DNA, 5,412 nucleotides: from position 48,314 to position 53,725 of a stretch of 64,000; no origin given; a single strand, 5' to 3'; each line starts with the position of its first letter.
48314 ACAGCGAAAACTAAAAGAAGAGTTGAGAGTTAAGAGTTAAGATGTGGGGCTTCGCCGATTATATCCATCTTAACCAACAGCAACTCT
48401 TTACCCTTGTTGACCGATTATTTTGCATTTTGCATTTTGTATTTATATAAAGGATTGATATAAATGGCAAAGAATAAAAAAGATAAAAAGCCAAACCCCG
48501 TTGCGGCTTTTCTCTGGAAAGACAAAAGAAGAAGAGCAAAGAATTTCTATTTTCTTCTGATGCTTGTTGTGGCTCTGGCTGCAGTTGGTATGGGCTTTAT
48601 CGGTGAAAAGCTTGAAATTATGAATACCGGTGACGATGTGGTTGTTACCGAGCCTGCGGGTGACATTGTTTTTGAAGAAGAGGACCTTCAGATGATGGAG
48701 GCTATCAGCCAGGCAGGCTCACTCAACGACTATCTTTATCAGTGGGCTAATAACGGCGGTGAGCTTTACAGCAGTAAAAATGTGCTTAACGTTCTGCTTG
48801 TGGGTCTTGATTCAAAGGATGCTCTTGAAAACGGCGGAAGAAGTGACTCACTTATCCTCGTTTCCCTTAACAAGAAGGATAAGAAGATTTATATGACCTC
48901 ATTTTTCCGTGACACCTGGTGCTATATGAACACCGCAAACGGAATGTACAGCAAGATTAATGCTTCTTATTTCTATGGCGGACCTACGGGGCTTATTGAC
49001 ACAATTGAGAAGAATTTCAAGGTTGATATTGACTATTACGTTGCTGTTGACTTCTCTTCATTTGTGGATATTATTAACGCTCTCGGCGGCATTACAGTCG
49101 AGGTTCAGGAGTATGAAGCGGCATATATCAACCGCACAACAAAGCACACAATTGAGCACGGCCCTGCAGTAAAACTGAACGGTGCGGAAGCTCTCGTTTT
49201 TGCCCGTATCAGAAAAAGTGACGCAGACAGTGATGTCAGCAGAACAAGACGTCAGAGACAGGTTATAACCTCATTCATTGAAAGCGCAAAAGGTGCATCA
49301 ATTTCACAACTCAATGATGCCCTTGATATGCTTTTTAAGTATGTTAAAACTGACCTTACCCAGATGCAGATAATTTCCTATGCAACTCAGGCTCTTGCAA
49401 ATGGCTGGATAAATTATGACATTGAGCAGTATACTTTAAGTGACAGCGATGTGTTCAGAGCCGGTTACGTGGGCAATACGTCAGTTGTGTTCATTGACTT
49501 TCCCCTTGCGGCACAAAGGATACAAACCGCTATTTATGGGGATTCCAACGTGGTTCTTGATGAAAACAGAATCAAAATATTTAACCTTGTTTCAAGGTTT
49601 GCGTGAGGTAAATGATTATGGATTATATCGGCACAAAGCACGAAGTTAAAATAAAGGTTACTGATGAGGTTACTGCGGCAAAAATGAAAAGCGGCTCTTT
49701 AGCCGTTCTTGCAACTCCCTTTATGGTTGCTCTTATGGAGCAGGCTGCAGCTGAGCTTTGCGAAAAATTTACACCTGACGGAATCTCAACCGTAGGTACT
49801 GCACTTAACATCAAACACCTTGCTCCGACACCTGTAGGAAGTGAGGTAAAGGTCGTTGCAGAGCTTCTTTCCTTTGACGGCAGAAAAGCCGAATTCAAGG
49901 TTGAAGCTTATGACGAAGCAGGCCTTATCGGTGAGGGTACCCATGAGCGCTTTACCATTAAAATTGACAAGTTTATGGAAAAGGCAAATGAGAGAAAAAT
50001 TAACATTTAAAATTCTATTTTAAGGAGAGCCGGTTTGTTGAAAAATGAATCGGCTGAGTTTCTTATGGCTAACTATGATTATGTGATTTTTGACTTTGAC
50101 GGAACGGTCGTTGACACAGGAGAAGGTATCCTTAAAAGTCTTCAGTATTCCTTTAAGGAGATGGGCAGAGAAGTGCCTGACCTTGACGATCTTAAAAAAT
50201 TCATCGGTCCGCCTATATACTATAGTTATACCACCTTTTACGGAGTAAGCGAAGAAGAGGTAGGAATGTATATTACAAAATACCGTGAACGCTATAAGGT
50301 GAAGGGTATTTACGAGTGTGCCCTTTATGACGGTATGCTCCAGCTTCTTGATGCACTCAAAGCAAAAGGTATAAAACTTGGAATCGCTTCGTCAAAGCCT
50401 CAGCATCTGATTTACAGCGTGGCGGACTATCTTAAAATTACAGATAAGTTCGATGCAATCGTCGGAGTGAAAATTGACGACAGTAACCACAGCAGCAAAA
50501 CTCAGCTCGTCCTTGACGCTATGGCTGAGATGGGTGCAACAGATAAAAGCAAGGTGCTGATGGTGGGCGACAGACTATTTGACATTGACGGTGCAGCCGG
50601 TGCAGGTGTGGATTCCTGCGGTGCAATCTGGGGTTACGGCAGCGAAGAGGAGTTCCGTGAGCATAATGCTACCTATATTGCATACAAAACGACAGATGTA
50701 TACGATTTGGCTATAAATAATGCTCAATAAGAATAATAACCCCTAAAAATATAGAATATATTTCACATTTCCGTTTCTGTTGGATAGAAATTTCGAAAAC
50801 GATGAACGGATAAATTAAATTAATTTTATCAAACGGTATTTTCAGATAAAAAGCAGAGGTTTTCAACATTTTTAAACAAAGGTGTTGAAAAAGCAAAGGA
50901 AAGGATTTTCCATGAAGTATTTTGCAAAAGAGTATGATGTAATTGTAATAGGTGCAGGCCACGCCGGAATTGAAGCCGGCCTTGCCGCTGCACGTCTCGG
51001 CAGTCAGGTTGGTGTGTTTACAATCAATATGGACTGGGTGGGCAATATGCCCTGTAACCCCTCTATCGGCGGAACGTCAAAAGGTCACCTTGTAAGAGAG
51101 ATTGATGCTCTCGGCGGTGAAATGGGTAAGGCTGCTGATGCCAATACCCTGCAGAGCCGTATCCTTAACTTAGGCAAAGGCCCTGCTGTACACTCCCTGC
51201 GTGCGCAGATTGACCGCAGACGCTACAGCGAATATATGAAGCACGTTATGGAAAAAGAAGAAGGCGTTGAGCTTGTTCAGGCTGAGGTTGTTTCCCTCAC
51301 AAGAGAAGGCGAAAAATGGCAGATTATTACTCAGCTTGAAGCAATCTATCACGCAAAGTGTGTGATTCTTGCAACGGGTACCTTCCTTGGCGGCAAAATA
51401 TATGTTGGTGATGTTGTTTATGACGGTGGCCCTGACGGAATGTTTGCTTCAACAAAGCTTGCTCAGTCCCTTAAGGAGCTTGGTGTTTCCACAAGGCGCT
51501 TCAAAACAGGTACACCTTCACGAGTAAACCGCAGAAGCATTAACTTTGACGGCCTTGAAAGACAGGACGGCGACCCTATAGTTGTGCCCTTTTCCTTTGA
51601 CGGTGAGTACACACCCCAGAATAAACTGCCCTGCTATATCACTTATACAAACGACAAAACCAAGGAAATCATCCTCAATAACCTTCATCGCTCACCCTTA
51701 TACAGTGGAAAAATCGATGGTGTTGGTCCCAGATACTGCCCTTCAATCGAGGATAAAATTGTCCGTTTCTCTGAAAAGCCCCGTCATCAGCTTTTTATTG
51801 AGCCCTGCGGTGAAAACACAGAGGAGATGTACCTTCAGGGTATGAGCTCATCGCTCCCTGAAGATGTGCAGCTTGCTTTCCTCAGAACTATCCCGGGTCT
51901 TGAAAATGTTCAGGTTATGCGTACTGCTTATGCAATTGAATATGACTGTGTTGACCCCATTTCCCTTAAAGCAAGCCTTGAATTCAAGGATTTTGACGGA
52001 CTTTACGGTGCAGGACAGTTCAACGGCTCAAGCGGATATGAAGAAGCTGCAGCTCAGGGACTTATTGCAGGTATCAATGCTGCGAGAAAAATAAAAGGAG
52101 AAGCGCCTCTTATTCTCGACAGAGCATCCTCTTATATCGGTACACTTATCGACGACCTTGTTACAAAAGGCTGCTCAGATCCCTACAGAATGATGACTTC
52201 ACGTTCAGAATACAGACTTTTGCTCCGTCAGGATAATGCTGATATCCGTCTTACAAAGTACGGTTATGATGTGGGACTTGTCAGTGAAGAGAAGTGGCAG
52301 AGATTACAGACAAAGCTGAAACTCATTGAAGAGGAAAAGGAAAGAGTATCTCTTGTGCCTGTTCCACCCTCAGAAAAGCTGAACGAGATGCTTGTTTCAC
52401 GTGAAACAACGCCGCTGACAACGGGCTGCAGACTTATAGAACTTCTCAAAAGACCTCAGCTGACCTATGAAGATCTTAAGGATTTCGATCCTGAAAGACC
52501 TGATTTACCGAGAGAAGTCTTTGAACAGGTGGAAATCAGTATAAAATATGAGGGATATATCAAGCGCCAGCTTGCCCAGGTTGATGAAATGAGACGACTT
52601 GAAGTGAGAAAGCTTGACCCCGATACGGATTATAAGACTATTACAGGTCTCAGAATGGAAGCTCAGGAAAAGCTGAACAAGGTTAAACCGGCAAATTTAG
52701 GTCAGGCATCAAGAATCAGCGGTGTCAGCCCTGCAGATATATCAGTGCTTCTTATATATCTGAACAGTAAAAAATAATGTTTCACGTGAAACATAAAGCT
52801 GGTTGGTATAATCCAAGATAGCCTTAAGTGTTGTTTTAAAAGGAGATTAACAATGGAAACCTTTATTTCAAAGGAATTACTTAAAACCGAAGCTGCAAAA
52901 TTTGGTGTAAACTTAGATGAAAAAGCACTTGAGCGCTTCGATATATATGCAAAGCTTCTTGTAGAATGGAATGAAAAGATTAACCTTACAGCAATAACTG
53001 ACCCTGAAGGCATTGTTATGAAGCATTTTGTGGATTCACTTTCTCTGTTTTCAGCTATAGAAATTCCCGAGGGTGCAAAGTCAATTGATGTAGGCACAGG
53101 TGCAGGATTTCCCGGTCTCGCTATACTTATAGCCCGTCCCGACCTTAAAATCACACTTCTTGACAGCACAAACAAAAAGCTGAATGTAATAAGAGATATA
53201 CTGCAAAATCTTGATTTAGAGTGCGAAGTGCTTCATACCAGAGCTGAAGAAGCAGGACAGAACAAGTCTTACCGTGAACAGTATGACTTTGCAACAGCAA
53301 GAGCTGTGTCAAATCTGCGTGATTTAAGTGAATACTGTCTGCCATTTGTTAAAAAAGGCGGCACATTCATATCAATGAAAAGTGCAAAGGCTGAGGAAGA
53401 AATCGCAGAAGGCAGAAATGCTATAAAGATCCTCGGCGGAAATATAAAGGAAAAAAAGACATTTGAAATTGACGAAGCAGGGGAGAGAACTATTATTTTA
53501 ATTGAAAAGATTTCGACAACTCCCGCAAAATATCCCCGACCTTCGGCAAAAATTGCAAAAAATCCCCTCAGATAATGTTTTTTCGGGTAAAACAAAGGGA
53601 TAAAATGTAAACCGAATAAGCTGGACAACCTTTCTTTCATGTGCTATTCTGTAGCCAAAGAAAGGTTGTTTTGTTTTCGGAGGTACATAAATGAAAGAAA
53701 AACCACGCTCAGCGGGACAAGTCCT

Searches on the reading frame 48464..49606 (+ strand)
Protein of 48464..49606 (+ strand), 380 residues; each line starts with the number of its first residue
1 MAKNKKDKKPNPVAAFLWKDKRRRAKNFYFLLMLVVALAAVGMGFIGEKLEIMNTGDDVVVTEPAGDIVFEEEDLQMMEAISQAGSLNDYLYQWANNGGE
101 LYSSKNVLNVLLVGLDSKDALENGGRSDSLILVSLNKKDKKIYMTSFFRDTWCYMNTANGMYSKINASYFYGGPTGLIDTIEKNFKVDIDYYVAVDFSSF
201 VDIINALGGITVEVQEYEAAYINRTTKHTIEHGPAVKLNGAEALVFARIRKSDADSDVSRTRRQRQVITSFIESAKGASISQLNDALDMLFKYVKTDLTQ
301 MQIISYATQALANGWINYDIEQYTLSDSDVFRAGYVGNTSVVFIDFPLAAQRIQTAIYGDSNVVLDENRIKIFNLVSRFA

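Call 110: search_protein_families(library=pfam, proteins=[window:48464-49606:+], max_evalue=0.00001)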
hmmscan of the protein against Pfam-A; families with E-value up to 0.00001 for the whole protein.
window:48464-49606:+ (380 aa): 1 family
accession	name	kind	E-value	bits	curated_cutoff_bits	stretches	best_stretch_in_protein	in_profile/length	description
PF03816.19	LytR_cpsA_psr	-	2.4e-39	135.3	24.6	1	126-276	1-149/150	LytR_cpsA_psr family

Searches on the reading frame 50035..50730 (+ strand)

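Call 110: search_protein_families(library=pfam, proteins=[window:50035-50730:+], max_evalue=0.00001)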
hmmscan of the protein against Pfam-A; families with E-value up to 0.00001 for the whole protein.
window:50035-50730:+ (231 aa): 4 families
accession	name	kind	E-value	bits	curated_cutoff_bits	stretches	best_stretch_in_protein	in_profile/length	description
PF13419.12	HAD_2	-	3.4e-34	118.9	23.8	1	17-196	1-177/178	Haloacid dehalogenase-like hydrolase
PF00702.32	Hydrolase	-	1.7e-22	81.2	26.4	1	15-191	2-191/191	haloacid dehalogenase-like hydrolase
PF12710.13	HAD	-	5.1e-11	43.8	27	1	17-185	1-186/189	haloacid dehalogenase-like hydrolase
PF13242.12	Hydrolase_like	-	4e-06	27.1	22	1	159-216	10-69/75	HAD-hyrolase-like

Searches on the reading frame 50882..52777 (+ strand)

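Call 110: search_protein_families(library=pfam, proteins=[window:50882-52777:+], max_evalue=0.00001)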
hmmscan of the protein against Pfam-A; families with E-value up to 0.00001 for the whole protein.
window:50882-52777:+ (631 aa): 6 families
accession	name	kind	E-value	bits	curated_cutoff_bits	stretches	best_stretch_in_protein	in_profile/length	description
PF01134.28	GIDA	-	3.1e-154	514.2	22.1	1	19-407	1-390/391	Glucose inhibited division protein A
PF21680.2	GIDA_C_1st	-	5.7e-28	98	24.7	1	469-563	1-95/96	tRNA modifying enzyme MnmG/GidA C-terminal helical domain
PF13932.14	SAM_GIDA_C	-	1.6e-24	85.9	27.1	1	569-624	2-57/57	tRNA modifying enzyme MnmG/GidA C-terminal helical bundle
PF13738.12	Pyr_redox_3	-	8.3e-09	35.5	30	0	99-168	67-135/305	Pyridine nucleotide-disulphide oxidoreductase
PF07992.20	Pyr_redox_2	-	5.6e-07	29.7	26.1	1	18-166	1-108/291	Pyridine nucleotide-disulphide oxidoreductase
PF12831.13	FAD_oxidored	-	9.5e-07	28.9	27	1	19-166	1-145/416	FAD dependent oxidoreductase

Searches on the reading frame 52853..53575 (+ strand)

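Call 110: search_protein_families(library=pfam, proteins=[window:52853-53575:+], max_evalue=0.00001)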
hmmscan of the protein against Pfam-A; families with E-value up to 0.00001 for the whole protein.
window:52853-53575:+ (240 aa): 1 family
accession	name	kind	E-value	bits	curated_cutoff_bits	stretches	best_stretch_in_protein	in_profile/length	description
PF02527.21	GidB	-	6.7e-48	162.9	27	1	27-200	3-172/184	rRNA small subunit methyltransferase G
